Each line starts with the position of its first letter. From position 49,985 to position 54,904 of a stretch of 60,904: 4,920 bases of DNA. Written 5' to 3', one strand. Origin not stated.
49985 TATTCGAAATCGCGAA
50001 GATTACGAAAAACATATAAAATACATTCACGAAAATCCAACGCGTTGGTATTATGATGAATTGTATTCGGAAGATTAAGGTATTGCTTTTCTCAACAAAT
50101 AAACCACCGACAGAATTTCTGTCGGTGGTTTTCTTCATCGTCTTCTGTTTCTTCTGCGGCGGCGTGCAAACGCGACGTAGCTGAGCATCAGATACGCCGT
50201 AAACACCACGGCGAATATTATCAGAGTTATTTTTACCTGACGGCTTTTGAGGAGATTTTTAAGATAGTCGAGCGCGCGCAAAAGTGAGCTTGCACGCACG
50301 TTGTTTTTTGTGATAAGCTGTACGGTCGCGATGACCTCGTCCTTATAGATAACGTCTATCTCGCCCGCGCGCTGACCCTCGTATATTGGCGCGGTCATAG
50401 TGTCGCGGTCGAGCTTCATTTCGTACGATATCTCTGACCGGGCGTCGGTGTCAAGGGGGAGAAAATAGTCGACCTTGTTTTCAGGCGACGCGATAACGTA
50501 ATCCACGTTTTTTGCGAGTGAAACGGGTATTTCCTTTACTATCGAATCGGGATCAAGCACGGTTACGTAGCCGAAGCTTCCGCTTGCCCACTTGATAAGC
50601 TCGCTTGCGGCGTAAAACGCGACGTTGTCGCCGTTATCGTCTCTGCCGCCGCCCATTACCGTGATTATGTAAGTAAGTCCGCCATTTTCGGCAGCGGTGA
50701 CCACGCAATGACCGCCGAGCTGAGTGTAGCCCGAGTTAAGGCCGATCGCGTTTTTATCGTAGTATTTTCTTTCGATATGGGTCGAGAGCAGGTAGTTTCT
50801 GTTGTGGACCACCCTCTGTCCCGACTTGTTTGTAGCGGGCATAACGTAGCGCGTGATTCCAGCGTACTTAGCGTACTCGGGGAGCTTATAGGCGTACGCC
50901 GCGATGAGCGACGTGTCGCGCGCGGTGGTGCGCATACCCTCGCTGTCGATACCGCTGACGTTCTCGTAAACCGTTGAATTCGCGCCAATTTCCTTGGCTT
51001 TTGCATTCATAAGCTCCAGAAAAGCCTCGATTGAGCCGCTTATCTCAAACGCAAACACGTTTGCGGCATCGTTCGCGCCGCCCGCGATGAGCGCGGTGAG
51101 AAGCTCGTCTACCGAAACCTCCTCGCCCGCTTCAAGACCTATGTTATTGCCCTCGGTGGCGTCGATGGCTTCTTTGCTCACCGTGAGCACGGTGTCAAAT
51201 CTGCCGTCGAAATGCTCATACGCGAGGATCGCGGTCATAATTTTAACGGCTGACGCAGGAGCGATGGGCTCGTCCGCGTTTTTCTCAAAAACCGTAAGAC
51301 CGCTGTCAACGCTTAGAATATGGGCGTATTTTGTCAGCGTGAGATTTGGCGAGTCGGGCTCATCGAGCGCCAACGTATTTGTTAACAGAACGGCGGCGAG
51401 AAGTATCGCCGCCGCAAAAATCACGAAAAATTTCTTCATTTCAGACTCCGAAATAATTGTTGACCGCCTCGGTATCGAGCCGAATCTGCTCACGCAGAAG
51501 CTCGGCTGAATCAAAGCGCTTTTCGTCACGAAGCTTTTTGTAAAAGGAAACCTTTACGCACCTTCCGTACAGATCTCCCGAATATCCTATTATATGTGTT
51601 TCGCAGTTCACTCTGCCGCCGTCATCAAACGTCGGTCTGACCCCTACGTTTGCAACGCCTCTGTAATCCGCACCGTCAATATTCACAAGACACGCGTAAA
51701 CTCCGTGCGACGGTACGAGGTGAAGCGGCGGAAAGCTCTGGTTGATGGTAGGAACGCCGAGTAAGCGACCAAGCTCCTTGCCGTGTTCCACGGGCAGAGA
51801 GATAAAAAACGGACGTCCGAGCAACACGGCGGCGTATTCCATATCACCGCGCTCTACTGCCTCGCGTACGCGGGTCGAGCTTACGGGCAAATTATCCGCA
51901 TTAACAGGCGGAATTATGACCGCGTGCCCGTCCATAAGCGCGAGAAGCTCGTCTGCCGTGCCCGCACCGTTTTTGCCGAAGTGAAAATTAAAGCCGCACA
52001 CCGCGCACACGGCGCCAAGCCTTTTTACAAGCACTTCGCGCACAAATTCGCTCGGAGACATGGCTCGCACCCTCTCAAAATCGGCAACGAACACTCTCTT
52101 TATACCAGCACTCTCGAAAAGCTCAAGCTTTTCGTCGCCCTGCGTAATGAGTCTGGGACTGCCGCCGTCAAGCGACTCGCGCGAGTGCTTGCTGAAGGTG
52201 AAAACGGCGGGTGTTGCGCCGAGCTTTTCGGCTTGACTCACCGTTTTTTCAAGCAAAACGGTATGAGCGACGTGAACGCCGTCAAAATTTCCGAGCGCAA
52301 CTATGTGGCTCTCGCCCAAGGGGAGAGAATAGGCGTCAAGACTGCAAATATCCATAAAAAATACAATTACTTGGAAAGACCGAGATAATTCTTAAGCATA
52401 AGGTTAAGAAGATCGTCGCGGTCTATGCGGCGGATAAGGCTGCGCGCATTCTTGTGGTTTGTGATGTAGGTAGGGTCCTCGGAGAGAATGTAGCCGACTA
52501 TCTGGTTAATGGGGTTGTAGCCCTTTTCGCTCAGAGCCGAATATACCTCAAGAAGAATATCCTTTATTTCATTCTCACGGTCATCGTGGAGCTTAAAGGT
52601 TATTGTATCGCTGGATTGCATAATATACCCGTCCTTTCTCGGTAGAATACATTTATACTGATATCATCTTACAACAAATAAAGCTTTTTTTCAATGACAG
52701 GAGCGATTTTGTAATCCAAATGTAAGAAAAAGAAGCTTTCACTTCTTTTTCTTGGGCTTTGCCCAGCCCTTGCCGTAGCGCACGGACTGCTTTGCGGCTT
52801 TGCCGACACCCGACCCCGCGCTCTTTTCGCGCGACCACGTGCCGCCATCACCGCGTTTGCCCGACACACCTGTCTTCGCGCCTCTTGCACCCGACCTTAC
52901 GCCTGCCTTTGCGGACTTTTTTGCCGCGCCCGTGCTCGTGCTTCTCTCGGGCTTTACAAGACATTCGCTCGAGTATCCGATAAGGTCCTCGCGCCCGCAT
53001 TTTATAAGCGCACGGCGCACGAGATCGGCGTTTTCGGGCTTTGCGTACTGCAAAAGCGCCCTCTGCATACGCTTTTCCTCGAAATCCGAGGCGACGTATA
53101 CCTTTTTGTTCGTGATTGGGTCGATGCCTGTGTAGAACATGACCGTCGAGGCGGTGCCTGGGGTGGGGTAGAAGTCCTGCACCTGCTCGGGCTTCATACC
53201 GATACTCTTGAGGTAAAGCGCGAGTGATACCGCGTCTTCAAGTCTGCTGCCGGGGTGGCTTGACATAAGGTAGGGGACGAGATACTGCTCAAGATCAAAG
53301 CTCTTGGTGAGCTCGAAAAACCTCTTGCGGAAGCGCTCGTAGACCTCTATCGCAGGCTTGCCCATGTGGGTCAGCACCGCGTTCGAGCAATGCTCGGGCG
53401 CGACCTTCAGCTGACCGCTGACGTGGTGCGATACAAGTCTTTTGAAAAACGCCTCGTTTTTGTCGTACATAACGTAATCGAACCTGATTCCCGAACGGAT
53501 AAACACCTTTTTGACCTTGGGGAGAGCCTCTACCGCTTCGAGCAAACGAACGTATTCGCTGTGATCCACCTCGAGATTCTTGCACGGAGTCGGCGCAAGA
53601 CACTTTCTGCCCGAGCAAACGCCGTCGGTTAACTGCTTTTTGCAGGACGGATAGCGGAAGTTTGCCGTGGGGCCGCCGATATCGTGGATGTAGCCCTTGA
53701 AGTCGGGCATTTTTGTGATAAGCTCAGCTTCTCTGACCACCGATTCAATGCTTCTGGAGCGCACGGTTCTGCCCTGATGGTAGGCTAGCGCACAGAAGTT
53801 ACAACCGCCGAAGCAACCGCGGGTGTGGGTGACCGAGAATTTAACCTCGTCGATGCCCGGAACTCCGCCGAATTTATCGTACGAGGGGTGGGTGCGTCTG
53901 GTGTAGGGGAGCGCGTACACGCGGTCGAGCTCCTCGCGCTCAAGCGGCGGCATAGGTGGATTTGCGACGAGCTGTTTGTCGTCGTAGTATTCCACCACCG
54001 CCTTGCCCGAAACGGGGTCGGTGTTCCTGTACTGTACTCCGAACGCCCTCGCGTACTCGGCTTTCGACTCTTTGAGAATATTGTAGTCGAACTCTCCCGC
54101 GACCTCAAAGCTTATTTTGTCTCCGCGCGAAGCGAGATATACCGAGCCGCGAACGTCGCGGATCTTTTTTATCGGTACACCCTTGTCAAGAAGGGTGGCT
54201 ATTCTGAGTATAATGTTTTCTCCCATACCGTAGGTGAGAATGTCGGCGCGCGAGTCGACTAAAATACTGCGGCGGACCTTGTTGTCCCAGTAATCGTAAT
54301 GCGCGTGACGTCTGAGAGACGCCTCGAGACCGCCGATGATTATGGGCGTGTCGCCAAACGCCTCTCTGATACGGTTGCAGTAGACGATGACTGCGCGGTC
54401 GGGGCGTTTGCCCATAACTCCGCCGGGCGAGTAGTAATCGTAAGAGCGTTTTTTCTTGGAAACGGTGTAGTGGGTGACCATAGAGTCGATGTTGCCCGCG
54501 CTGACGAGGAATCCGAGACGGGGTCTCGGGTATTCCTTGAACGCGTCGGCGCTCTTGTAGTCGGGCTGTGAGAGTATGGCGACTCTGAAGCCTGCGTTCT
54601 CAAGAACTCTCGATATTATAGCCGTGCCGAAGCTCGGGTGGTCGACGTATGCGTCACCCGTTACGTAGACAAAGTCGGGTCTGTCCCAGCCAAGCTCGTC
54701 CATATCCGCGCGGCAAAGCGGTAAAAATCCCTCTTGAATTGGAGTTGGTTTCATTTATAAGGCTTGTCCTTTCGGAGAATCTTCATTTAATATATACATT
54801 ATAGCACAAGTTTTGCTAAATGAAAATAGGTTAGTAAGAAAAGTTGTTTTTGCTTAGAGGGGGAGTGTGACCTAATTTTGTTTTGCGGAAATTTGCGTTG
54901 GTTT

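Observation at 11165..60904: Nearly every long intergenic spacer is assembled from one shared set of hairpin modules (REP/BIME-like mosaic network)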

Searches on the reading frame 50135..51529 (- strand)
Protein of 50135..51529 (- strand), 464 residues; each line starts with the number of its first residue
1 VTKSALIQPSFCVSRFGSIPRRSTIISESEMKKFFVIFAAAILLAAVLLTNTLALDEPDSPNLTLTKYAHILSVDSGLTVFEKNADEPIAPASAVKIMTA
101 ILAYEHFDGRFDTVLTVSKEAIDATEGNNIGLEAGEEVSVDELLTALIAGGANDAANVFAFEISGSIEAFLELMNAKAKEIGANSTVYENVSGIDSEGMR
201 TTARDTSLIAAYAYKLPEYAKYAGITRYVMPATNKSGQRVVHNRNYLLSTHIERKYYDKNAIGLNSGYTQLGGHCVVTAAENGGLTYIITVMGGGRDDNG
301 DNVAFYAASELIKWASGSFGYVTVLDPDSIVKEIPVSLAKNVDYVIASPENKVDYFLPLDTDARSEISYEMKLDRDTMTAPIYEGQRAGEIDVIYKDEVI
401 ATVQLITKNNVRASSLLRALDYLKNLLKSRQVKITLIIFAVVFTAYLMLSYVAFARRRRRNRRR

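Call 96: search_protein_families(library=pfam, proteins=[window:50135-51529:-], max_evalue=0.0001)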
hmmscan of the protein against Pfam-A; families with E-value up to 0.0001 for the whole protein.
window:50135-51529:- (464 aa): 4 families
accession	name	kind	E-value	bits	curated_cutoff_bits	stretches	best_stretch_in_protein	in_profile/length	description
PF00768.25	Peptidase_S11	-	1.2e-35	123.6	27.6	1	69-293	15-236/239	D-alanyl-D-alanine carboxypeptidase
PF07943.18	PBP5_C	-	1.7e-08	34.9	21.2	1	319-411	1-89/91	Penicillin-binding protein 5, C-terminal domain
PF13354.11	Beta-lactamase2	-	2.2e-06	27.6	22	1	73-206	6-139/214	Beta-lactamase enzyme family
PF02113.21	Peptidase_S13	-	2.5e-05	23.6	22.8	1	59-116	11-68/444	D-Ala-D-Ala carboxypeptidase 3 (S13) family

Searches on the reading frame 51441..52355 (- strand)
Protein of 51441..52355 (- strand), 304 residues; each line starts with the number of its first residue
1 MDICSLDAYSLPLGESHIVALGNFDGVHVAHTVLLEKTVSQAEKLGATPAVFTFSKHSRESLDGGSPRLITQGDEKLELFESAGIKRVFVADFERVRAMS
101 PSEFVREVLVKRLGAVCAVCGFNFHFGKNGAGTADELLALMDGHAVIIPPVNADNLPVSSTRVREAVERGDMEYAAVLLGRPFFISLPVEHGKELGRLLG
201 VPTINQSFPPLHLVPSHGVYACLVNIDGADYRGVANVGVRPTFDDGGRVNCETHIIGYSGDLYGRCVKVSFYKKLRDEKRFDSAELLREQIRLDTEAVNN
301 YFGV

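Call 96: search_protein_families(library=pfam, proteins=[window:51441-52355:-], max_evalue=0.0001)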
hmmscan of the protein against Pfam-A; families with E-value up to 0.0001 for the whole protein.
window:51441-52355:- (304 aa): 2 families
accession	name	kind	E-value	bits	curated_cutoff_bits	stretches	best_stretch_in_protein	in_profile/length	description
PF01687.23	Flavokinase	-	8.5e-38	129.8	19.6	1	179-302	1-124/124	Riboflavin kinase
PF06574.18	FAD_syn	-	1.8e-33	116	27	1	15-162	6-158/158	FAD synthetase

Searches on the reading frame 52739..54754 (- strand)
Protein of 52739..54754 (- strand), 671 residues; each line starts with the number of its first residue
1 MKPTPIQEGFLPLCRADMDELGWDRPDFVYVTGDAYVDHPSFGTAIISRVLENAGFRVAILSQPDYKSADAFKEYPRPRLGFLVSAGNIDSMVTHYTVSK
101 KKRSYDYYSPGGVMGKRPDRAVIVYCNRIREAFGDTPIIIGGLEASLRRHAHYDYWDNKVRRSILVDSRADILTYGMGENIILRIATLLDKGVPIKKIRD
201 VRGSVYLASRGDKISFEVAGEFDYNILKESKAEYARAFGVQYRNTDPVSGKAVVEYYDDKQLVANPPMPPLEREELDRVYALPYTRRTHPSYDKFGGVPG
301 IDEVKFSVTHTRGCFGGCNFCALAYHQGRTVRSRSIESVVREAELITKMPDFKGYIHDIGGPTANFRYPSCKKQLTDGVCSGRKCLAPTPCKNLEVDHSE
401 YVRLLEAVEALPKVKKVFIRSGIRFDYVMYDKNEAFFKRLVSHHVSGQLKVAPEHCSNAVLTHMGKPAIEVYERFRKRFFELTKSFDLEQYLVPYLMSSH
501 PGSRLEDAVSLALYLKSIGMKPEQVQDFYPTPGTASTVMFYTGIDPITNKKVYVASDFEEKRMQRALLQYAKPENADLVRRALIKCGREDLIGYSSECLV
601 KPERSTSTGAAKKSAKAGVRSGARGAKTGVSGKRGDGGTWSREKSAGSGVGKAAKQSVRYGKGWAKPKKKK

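Call 8: search_protein_families(library=ncbifam, proteins=[window:52739-54754:-])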
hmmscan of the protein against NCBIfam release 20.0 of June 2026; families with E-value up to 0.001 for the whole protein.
window:52739-54754:- (671 aa): 5 families
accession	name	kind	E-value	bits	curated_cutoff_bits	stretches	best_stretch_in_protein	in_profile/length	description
TIGR03904.1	SAM_YgiQ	equivalog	5.6e-248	824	462.35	1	10-569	1-558/558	YgiQ family radical SAM protein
TIGR04014.1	B12_SAM_MJ_0865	equivalog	3.2e-08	32.8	360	1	309-348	165-203/434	methyl-coenzyme M reductase glutamine C-methyltransferase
TIGR04013.1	B12_SAM_MJ_1487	hypoth_equivalog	8e-07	28.2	251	1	289-348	135-194/382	TIGR04013 family B12-binding domain/radical SAM domain-containing protein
TIGR03471.1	HpnJ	equivalog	4.8e-05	22.4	577.6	1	211-358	118-252/472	hopanoid biosynthesis associated radical SAM protein HpnJ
TIGR00089.1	TIGR00089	subfamily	0.00067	18.6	251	0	303-346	138-180/429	MiaB/RimO family radical SAM methylthiotransferase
